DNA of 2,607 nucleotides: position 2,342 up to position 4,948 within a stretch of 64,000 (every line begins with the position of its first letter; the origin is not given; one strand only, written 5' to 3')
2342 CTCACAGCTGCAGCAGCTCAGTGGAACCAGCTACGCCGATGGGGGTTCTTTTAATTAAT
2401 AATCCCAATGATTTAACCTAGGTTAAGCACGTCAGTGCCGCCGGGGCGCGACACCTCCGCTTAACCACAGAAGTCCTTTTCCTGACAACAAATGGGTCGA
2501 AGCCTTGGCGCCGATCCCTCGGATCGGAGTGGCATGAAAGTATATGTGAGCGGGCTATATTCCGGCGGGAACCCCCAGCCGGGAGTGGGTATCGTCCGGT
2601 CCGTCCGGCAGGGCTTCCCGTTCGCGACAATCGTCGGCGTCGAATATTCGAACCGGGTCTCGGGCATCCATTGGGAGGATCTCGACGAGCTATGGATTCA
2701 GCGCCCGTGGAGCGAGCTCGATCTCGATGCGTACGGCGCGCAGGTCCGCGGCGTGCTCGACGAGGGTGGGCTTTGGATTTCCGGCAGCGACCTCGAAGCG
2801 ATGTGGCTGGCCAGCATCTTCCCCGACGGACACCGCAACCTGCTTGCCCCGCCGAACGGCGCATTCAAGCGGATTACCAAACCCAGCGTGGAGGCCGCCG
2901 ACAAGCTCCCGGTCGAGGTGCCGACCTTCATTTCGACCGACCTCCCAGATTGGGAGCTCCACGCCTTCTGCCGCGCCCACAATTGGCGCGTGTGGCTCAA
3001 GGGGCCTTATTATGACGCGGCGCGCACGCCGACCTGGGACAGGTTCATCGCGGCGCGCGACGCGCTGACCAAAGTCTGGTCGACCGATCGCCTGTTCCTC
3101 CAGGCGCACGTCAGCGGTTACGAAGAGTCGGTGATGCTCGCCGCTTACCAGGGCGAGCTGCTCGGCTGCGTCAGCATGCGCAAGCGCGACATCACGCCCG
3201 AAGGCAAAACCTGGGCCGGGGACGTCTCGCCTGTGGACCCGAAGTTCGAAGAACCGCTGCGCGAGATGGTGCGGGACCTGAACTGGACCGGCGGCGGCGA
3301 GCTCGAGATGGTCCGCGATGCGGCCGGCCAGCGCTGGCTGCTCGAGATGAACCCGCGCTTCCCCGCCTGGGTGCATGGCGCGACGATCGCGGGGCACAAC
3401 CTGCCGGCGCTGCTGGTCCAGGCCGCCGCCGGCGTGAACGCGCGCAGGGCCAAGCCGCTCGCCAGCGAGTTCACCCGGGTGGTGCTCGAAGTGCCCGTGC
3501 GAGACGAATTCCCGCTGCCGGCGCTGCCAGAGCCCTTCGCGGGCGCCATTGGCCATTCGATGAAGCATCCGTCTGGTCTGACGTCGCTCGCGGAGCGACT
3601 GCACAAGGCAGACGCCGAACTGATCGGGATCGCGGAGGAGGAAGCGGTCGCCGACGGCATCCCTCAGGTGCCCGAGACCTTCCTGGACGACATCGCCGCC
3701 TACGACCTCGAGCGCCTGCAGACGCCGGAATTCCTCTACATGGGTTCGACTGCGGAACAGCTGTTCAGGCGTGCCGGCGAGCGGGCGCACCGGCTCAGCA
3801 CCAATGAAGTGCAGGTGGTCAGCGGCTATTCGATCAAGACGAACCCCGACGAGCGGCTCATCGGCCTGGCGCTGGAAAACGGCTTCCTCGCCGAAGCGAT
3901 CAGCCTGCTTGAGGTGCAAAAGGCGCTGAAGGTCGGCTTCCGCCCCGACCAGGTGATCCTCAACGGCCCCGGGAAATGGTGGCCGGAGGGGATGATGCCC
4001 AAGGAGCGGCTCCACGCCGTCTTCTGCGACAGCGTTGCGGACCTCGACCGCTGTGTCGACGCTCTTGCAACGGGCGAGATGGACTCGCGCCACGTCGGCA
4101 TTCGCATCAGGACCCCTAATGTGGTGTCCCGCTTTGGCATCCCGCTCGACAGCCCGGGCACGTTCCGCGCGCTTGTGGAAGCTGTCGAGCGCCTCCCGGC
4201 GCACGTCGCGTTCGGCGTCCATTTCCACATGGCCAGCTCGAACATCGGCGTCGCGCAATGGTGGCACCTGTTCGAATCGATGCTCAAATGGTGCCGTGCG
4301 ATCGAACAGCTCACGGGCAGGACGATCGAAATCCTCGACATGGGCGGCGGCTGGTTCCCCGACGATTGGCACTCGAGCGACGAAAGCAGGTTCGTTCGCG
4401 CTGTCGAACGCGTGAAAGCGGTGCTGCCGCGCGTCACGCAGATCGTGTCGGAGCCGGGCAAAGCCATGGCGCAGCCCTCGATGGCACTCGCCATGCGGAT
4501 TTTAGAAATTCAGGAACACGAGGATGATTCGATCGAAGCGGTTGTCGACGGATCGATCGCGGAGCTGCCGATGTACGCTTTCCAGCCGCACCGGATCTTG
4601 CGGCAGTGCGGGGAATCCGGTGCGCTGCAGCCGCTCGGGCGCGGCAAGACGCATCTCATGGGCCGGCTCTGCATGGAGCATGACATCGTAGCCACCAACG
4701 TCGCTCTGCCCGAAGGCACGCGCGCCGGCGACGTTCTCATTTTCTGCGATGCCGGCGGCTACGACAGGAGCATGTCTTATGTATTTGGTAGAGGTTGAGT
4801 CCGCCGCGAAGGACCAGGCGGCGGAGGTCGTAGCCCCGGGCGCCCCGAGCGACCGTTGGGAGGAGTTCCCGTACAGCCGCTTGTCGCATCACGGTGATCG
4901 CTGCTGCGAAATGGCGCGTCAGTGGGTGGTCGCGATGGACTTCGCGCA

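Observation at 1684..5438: Divergent three-gene cassette around an ATP-grasp::PLP-decarboxylase fusion, with cupin-oxygenase-like and transglutaminase-fold-like partners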

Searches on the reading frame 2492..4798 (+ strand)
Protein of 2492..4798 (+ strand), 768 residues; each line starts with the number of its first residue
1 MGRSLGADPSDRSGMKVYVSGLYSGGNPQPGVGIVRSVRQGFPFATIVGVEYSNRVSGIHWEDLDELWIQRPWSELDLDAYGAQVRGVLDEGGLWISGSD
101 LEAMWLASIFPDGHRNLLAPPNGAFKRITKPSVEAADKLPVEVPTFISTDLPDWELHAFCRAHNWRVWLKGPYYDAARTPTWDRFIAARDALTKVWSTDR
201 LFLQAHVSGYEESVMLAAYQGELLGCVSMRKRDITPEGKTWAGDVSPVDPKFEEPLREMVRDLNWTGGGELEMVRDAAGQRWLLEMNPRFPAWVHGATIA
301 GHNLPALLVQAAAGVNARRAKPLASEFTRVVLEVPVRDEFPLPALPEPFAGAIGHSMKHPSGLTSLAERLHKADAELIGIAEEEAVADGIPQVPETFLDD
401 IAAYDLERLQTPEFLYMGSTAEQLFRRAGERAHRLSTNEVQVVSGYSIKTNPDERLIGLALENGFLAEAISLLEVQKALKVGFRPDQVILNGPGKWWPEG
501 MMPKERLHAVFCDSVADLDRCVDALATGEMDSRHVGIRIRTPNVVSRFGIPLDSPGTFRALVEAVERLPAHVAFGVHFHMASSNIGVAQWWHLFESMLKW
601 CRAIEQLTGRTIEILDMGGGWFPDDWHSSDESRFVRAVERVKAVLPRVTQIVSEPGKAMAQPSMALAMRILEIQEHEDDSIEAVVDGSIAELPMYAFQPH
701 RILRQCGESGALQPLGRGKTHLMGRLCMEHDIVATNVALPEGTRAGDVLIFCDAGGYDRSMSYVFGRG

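Call 3: search_protein_families(library=pfam, proteins=[window:2492-4798:+], max_evalue=0.1)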
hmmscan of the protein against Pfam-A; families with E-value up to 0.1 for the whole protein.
window:2492-4798:+ (768 aa): 3 families
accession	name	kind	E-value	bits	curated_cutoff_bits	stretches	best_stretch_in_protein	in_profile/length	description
PF02784.22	Orn_Arg_deC_N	-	1.5e-16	61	23.4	1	436-660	12-246/247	Pyridoxal-dependent decarboxylase, pyridoxal binding domain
PF15632.11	ATPgrasp_Ter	-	9.4e-07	29.1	29.1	1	200-320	4-116/131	ATP-grasp in the biosynthetic pathway with Ter operon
PF00278.28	Orn_DAP_Arg_deC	-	2.3e-06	28.2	23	1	662-755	6-95/95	Pyridoxal-dependent decarboxylase, C-terminal sheet domain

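Call 4: search_protein_families(library=ncbifam, proteins=[window:2492-4798:+], max_evalue=0.1)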
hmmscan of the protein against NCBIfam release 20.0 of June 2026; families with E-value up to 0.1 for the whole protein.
window:2492-4798:+ (768 aa): 8 families
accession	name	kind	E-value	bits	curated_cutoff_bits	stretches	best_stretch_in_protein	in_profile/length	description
TIGR01048.1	lysA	equivalog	2.4e-24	85.6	297.9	1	407-762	21-381/417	diaminopimelate decarboxylase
NF041039.1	FslC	exception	2.6e-17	62.8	500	1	431-760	45-388/418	rhizoferrin biosystnesis N-citrylornithine decarboxylase FslC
NF006515.0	PRK08961.1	equivalog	3.5e-11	41.8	802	1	446-763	531-846/861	bifunctional aspartate kinase/diaminopimelate decarboxylase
NF052544.1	OrLyDeCDokD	equivalog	4.9e-10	38.6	700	1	460-620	87-255/461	ornithine/lysine decarboxylase DokD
TIGR03099.1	dCO2ase_PEP1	hypoth_equivalog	6e-08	32.2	478.45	1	442-626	50-240/398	pyridoxal-dependent decarboxylase, exosortase A system-associated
NF009404.0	PRK12767.1-3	equivalog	5e-05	22.3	316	1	201-319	197-313/344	carbamoyl phosphate synthase-like protein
NF009402.0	PRK12767.1-1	equivalog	0.0075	15.1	218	0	216-311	205-297/329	carbamoyl phosphate synthase-like protein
NF009405.0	PRK12767.1-4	equivalog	0.077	12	390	0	195-315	173-291/320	carbamoyl phosphate synthase-like protein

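Call 5: find_homologous_proteins(query=window:2534-4798:+, max_evalue=0.001)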
Query window:2534-4798:+ (754 aa): 942 proteins with E <= 0.001 among 8000 candidates; the best 120 are listed.
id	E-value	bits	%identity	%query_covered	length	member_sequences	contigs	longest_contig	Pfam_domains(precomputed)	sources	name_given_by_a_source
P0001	0.0e+0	1712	100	98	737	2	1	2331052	PF15632.12,PF02784.23,PF00278.29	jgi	jgi:diaminopimelate decarboxylase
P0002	0.0e+0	1527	86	100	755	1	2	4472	PF15632.12,PF02784.23,PF00278.29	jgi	jgi:diaminopimelate decarboxylase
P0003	0.0e+0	1502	85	100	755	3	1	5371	PF15632.12,PF02784.23,PF00278.29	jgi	-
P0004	0.0e+0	1487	83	100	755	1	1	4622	PF15632.12,PF02784.23,PF00278.29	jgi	jgi:diaminopimelate decarboxylase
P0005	0.0e+0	1473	83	100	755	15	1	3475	PF15632.12,PF02784.23,PF00278.29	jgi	jgi:diaminopimelate decarboxylase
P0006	0.0e+0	1468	83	100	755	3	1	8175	PF15632.12,PF02784.23,PF00278.29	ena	-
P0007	0.0e+0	1467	82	100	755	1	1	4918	PF15632.12,PF02784.23,PF00278.29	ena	-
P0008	0.0e+0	1463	82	100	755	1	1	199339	PF15632.12,PF02784.23,PF00278.29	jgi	jgi:diaminopimelate decarboxylase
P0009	0.0e+0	1462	81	100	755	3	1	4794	PF02784.23,PF00278.29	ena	-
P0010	0.0e+0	1462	82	100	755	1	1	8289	PF15632.12,PF02784.23,PF00278.29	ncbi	-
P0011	0.0e+0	1461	82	100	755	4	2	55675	PF15632.12,PF02784.23,PF00278.29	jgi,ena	-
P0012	0.0e+0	1456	81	100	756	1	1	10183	PF15632.12,PF02784.23,PF00278.29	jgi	jgi:diaminopimelate decarboxylase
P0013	0.0e+0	1454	82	100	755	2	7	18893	PF15632.12,PF02784.23,PF00278.29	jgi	jgi:diaminopimelate decarboxylase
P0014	0.0e+0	1453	81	100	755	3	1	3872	PF15632.12,PF02784.23,PF00278.29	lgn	-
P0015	0.0e+0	1453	82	99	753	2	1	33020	PF15632.12,PF02784.23,PF00278.29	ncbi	ncbi:MAG TPA: ATP-grasp domain-containing protein [Allosphingosinicella sp.]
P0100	0.0e+0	1372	76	100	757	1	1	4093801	PF15632.12,PF02784.23,PF00278.29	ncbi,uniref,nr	ncbi:ATP-grasp domain-containing protein [Sphingomonas endolithica]|uniref:ATP-grasp domain-containi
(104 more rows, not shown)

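Call 6: search_solved_structures(query=window:2534-4798:+, max_evalue=0.01, show_alignments=1)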
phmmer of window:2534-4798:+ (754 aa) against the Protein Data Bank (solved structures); distinct sequences matched with E-value up to 0.01: 32.
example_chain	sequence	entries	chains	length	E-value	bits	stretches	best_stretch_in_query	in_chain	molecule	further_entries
7kh2_A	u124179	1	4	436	7.8e-14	53.8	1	426-748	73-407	N-citrylornithine decarboxylase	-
2yxx_A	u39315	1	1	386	4.7e-12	48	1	397-749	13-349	Diaminopimelate decarboxylase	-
6n2a_A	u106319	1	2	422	1.2e-11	46.6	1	409-751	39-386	Diaminopimelate decarboxylase 1, chloroplastic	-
6n2f_A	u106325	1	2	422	5.3e-11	44.5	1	417-751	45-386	Diaminopimelate decarboxylase 2, chloroplastic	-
7ru7_A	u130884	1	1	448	5.3e-10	41.2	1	392-750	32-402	L-glutamyl-[BtrI acyl-carrier protein] decarboxylase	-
2j66_A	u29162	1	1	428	6.8e-10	40.8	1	393-750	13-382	BTRK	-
3vab_A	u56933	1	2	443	7.8e-09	37.3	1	394-750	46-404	Diaminopimelate decarboxylase 1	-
2nva_A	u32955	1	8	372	1.2e-08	36.7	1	428-748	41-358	arginine decarboxylase, A207R protein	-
2nv9_A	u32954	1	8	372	1.2e-08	36.6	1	428-748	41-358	A207R protein, arginine decarboxylase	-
4xg1_A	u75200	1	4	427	8.2e-07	30.6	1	393-749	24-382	Diaminopimelate decarboxylase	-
8d2y_A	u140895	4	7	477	8.2e-07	30.6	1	446-617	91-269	D-ornithine/D-lysine decarboxylase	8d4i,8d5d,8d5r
8d88_A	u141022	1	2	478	8.3e-07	30.6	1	446-617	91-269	D-ornithine/D-lysine decarboxylase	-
6n2h_A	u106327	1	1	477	1.4e-06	29.9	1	446-617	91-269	D-ornithine/D-lysine decarboxylase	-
10li_A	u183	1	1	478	1.4e-06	29.9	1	446-617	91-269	Diaminopimelate decarboxylase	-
2qgh_A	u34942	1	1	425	1.5e-06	29.7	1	430-749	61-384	Diaminopimelate decarboxylase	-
6knh_A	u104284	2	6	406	1e-05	27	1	432-749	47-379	Probable diaminopimelate decarboxylase protein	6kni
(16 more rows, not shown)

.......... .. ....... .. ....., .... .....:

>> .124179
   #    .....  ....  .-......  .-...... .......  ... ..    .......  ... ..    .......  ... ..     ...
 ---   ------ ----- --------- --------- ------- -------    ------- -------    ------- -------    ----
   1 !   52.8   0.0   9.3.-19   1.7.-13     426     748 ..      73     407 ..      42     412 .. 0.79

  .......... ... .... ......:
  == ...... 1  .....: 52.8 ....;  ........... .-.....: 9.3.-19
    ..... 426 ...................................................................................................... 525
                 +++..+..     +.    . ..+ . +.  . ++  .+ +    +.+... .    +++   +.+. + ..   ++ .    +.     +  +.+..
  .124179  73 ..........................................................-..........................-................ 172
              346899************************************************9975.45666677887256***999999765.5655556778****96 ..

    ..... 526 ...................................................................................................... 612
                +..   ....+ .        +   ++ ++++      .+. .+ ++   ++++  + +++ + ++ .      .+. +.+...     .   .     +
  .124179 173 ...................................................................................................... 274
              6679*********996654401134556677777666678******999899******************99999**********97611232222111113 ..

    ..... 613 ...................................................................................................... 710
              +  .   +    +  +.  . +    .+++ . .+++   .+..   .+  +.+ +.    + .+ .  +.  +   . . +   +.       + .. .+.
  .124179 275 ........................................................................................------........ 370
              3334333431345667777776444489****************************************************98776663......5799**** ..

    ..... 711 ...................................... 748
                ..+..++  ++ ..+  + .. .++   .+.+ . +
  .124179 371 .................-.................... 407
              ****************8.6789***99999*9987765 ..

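Call 18: find_encoding_contigs(protein=P0100, flank=10000, max_places=3)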
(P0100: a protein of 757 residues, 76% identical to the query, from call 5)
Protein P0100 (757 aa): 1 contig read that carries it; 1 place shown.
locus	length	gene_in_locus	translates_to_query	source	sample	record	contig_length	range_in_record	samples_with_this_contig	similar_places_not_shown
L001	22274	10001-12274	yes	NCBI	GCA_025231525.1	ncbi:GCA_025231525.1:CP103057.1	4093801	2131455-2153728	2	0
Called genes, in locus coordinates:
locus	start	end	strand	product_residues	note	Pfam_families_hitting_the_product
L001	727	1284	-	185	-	PF02834:LigT_PEase, PF13563:2_5_RNA_ligase2, PF02834:LigT_PEase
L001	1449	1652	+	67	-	-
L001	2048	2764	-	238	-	PF00665:rve (weak), PF13610:DDE_Tnp_IS240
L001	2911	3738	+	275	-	PF01226:Form_Nir_trans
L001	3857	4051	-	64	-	PF13610:DDE_Tnp_IS240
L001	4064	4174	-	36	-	-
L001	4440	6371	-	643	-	PF17899:Peptidase_M61_N, PF05299:Peptidase_M61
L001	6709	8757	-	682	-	-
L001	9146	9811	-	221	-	-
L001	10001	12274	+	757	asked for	PF00278:Orn_DAP_Arg_deC (weak), PF15632:ATPgrasp_Ter (weak), PF02784:Orn_Arg_deC_N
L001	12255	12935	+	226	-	-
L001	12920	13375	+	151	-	PF00583:Acetyltransf_1 (weak), PF13508:Acetyltransf_7 (weak)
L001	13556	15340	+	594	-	PF13188:PAS_8 (faint), PF08447:PAS_3, PF00989:PAS, PF08448:PAS_4, PF13426:PAS_9 (weak), PF07536:HWE_HK, PF07568:HisKA_2 (weak)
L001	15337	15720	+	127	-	PF00072:Response_reg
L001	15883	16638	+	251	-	PF00027:cNMP_binding (weak), PF13545:HTH_Crp_2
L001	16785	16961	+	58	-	-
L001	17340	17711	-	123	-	PF00072:Response_reg (weak)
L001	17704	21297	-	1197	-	PF01339:CheB_methylest, PF03705:CheR_N, PF01739:CheR, PF08448:PAS_4, PF13596:PAS_10, PF00989:PAS, PF08447:PAS_3, PF08448:PAS_4, +3 more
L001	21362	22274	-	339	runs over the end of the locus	PF01339:CheB_methylest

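Call 25: search_protein_representatives(protein=window:2534-4798:+)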
Query: 754 residues. Proteins with E-value up to 0.001 (for the whole library): 2843; up to 1e-10: 879; up to 1e-30: 339. The best 150 are listed.
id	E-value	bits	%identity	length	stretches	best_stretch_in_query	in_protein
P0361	4.1e-292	987.3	57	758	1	2-754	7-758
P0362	2.0e-204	697.4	59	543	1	215-754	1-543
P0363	7.6e-203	692.1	47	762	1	1-754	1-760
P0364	2.7e-202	690.3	47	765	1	3-754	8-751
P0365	2.2e-197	674.1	46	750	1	2-754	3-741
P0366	2.7e-193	660.5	44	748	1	3-754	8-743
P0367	7.9e-191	652.4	45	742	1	1-754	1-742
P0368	1.8e-178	611.5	41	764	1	2-754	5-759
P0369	9.2e-178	609.2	43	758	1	3-754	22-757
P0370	1.1e-176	605.7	45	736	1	2-754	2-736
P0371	1.1e-175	602.3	44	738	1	2-754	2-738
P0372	5.5e-173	593.4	41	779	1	1-754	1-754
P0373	1.0e-172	592.5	41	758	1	1-754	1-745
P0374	1.4e-172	592.0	41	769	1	1-754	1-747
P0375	6.2e-172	589.9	42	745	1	2-754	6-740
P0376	2.6e-171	587.8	40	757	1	1-754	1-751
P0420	9.9e-135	466.9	38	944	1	1-725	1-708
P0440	1.6e-118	413.3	34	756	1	2-754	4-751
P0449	8.3e-112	391.1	32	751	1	3-754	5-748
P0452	1.6e-109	383.6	33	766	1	2-754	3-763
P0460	4.3e-106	372.2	32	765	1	2-754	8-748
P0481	4.7e-91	322.5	36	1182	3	3-297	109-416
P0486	2.5e-84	300.3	31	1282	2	3-660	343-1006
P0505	1.9e-79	284.1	39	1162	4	432-662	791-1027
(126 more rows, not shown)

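Call 29: find_related_loci(query=A3, collection=genome_contigs, flank=6000)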
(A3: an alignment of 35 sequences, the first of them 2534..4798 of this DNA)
Query A3 (754 aa) in genome_contigs; peptide patterns used: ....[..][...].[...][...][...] (x = any residue, [..] = any of these).
271 stretches matched a pattern; 261 encode a relative of the query (tblastn E <= 1e-3); the best 80 are kept; 80 distinct loci.
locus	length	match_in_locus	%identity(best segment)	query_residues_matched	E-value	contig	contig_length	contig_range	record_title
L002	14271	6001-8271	82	1-754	0e+0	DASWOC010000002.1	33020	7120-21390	MAG TPA_asm: Allosphingosinicella sp. isolate SMAG_U3430 k141_67285, whole genome shotgun sequence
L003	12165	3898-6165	81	1-754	0e+0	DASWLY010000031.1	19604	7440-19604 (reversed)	MAG TPA_asm: Allosphingosinicella sp. isolate SMAG_U3373 k141_407011, whole genome shotgun sequence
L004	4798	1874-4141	81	1-754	0e+0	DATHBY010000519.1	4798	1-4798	MAG TPA_asm: Allosphingosinicella sp. isolate SMAG_U10728 k141_255751, whole genome shotgun sequence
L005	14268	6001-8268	81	1-754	0e+0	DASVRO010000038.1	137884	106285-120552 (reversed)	MAG TPA_asm: Allosphingosinicella sp. isolate SMAG_U3238 k141_269588, whole genome shotgun sequence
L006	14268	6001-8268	81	1-754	0e+0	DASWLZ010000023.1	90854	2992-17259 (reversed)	MAG TPA_asm: Allosphingosinicella sp. isolate SMAG_U3374 k141_255663, whole genome shotgun sequence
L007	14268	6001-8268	81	1-754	0e+0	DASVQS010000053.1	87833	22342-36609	MAG TPA_asm: Allosphingosinicella sp. isolate SMAG_U3214 k141_255888, whole genome shotgun sequence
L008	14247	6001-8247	82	4-751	0e+0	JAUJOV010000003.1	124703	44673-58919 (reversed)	MAG: Sphingomicrobium sp. isolate YX3bin28 opera_contig_365, whole genome shotgun sequence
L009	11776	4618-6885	81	1-754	0e+0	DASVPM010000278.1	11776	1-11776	MAG TPA_asm: Allosphingosinicella sp. isolate SMAG_U3179 k141_263779, whole genome shotgun sequence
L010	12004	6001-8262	80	1-754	0e+0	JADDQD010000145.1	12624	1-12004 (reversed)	MAG: Proteobacteria bacterium isolate LB5_4 AB19_LB5_370_length_12627_cov_96, whole genome shotgun sequence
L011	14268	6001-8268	81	1-754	0e+0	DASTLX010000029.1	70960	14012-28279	MAG TPA_asm: Allosphingosinicella sp. isolate SMAG_U3225 k141_32273, whole genome shotgun sequence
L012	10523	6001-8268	80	1-754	0e+0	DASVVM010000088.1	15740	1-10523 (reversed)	MAG TPA_asm: Allosphingosinicella sp. isolate SMAG_U3343 k141_434974, whole genome shotgun sequence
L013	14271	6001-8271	81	1-754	0e+0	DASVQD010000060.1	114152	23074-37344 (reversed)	MAG TPA_asm: Allosphingosinicella sp. isolate SMAG_U3197 k141_43933, whole genome shotgun sequence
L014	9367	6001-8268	80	1-754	0e+0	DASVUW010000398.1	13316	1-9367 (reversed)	MAG TPA_asm: Allosphingosinicella sp. isolate SMAG_U3327 k141_296753, whole genome shotgun sequence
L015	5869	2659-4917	79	1-752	0e+0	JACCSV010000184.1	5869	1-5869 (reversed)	MAG: Sphingomonas sp. isolate MGR_bin57 SD2897-2912_k127_1093662, whole genome shotgun sequence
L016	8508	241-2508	80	1-754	0e+0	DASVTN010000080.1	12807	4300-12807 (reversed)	MAG TPA_asm: Allosphingosinicella sp. isolate SMAG_U3292 k141_390190, whole genome shotgun sequence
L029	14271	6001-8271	76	1-754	0e+0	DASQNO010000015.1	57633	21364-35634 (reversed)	MAG TPA_asm: Sphingomonadaceae bacterium isolate SMAG_U10778 k141_1976, whole genome shotgun sequence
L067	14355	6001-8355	65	1-754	0e+0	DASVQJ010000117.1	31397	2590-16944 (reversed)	MAG TPA_asm: Pyrinomonadaceae bacterium isolate SMAG_U3205 k141_210661, whole genome shotgun sequence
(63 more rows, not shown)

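Call 36: find_related_loci(query=A4, collection=metagenome_contigs, flank=6000)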
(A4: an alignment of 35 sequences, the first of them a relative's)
Query A4 (766 aa) in metagenome_contigs; peptide patterns used: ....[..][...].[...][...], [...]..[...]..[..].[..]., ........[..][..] (x = any residue, [..] = any of these).
600 stretches matched a pattern (row limit reached: there are more); 360 encode a relative of the query (tblastn E <= 1e-3); the best 80 are kept; 80 distinct loci.
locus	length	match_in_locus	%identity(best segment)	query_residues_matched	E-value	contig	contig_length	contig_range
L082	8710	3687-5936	35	3-763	5e-134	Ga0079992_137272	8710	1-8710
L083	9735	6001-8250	35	3-763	5e-134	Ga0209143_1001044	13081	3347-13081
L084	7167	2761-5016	35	4-763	3e-133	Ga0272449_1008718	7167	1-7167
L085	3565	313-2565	33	4-763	2e-130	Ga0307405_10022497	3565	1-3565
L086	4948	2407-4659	33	4-763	1e-127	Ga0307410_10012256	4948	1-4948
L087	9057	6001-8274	34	3-763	3e-126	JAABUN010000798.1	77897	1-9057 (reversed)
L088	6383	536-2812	34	4-763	2e-125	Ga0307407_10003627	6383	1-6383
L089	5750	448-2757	32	3-763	2e-125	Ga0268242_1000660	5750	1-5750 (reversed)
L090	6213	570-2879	32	3-763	3e-125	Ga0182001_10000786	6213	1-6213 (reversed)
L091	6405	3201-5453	34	4-762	1e-124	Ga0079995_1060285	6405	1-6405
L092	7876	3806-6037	34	3-763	7e-125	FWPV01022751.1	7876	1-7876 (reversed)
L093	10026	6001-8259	33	3-763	1e-124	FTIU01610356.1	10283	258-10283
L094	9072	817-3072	34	3-763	4e-124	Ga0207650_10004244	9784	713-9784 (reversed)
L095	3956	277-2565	32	3-763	6e-126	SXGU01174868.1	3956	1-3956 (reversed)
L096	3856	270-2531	33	3-763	4e-126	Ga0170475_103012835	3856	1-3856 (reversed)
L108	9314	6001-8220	32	3-763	1e-121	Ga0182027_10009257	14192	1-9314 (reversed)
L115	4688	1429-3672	35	4-763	6e-122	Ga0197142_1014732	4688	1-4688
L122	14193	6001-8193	32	3-763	2e-119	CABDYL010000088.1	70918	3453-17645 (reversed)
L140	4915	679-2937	31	3-763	7e-118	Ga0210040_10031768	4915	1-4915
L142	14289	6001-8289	31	2-763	2e-116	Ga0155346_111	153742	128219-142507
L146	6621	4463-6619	33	3-731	3e-116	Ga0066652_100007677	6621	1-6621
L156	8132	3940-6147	31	3-763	3e-115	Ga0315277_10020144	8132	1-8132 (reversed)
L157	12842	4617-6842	31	3-763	3e-115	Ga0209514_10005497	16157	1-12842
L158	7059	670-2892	31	1-763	2e-115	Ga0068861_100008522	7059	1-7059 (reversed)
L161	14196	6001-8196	31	2-764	9e-115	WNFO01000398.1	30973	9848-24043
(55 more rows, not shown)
